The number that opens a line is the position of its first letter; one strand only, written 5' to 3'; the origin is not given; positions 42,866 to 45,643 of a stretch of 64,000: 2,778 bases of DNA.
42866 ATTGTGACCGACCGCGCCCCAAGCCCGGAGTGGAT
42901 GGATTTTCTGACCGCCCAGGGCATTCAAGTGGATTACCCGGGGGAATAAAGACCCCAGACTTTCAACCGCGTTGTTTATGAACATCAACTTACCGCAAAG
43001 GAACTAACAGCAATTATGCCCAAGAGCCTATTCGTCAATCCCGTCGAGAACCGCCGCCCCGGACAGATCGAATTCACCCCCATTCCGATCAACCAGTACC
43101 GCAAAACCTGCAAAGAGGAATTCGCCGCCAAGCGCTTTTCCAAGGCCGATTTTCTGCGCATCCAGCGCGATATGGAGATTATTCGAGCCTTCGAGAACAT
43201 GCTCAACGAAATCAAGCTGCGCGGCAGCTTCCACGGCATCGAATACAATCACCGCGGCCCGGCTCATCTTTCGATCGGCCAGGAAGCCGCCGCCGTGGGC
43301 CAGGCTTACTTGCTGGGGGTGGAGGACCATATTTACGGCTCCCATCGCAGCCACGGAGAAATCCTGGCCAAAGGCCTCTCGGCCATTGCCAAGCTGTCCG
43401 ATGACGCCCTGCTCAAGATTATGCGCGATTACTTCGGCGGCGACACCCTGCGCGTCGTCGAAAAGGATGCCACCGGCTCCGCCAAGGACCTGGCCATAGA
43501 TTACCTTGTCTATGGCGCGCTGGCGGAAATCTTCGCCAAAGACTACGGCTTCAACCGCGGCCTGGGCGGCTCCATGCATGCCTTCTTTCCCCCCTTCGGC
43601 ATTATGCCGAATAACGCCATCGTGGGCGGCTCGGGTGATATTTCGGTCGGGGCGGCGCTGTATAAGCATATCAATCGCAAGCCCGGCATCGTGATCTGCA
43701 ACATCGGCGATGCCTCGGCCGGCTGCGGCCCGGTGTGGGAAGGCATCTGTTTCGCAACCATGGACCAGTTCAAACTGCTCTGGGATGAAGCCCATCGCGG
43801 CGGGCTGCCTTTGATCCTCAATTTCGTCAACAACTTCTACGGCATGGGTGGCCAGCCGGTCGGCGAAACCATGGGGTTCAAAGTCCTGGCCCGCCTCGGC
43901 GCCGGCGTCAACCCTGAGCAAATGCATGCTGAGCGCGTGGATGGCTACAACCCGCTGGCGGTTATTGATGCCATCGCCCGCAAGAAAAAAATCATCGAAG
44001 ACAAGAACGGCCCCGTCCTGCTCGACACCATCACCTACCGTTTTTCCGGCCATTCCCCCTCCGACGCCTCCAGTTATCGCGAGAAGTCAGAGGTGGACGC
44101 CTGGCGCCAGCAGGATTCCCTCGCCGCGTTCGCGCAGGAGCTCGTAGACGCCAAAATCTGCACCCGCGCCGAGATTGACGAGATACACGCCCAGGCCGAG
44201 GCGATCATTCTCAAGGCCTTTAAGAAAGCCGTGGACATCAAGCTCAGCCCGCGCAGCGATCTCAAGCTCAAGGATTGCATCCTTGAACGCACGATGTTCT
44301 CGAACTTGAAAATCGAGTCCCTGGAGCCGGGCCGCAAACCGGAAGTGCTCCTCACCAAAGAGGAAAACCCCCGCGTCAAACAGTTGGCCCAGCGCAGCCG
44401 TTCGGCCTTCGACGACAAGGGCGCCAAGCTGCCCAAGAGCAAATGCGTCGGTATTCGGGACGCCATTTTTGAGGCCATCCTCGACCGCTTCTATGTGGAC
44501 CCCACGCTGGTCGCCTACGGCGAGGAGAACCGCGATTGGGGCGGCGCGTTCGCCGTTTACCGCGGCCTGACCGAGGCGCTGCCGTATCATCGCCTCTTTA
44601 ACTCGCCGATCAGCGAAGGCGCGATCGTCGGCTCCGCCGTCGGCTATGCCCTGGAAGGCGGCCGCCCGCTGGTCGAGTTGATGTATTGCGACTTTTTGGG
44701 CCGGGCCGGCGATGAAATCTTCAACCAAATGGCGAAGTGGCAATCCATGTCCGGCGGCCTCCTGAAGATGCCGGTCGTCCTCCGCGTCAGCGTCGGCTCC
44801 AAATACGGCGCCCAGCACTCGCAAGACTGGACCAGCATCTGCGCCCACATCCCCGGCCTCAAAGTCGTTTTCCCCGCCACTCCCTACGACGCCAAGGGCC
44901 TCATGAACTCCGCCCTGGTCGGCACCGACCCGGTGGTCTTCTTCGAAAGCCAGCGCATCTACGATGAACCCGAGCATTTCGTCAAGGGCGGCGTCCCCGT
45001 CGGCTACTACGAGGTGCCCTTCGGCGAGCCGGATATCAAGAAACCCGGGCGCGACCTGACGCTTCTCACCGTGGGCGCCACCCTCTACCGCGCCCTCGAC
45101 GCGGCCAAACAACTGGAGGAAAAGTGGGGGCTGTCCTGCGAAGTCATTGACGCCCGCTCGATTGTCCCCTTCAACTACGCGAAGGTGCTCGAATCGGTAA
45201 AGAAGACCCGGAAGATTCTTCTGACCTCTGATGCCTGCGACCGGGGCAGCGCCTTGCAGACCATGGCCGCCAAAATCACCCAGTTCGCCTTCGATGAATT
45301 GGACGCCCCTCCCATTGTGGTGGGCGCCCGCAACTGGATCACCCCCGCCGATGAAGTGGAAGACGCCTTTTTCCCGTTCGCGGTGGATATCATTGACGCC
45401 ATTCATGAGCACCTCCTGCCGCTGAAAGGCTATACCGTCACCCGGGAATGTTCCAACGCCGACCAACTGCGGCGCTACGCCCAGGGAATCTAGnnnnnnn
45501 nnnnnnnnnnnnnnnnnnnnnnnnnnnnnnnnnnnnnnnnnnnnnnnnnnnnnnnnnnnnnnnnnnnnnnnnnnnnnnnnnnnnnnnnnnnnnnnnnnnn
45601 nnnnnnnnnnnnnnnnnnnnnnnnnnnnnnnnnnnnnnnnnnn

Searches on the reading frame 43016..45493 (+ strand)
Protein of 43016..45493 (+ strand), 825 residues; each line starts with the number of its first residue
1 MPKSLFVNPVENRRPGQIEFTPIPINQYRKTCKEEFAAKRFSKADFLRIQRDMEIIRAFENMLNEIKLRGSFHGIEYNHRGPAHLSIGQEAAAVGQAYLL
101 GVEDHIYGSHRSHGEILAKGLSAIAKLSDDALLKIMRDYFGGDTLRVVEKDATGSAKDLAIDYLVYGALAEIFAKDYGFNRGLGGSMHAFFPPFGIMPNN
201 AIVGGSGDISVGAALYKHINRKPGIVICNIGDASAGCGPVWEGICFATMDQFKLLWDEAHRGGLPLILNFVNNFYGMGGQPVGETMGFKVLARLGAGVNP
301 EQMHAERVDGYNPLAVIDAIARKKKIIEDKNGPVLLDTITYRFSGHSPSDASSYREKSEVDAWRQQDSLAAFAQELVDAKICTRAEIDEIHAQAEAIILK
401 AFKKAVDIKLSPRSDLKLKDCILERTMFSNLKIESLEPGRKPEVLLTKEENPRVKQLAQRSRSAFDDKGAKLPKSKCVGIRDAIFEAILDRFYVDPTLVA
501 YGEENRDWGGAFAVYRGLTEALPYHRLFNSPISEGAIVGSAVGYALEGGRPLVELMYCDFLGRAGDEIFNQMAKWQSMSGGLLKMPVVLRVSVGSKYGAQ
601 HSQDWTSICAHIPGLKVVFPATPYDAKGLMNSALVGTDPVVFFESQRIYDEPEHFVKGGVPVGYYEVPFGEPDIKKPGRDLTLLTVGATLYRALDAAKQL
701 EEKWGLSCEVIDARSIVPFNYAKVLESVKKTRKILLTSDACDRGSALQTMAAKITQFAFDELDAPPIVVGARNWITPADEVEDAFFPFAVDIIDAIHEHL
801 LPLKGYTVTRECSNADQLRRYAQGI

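Call 12: search_protein_families(library=pfam, proteins=[window:43016-45493:+])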
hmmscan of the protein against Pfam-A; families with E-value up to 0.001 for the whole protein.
window:43016-45493:+ (825 aa): 3 families
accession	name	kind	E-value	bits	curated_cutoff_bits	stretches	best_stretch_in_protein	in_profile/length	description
PF00676.26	E1_dh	-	3.5e-41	141.5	22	2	169-407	66-293/300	Dehydrogenase E1 component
PF02779.29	Transket_pyr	-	9.8e-30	103.9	27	1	480-649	5-172/174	Transketolase, pyrimidine binding domain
PF02780.25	Transketolase_C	-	1.7e-23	83.3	25.9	1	673-788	4-120/124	Transketolase, C-terminal domain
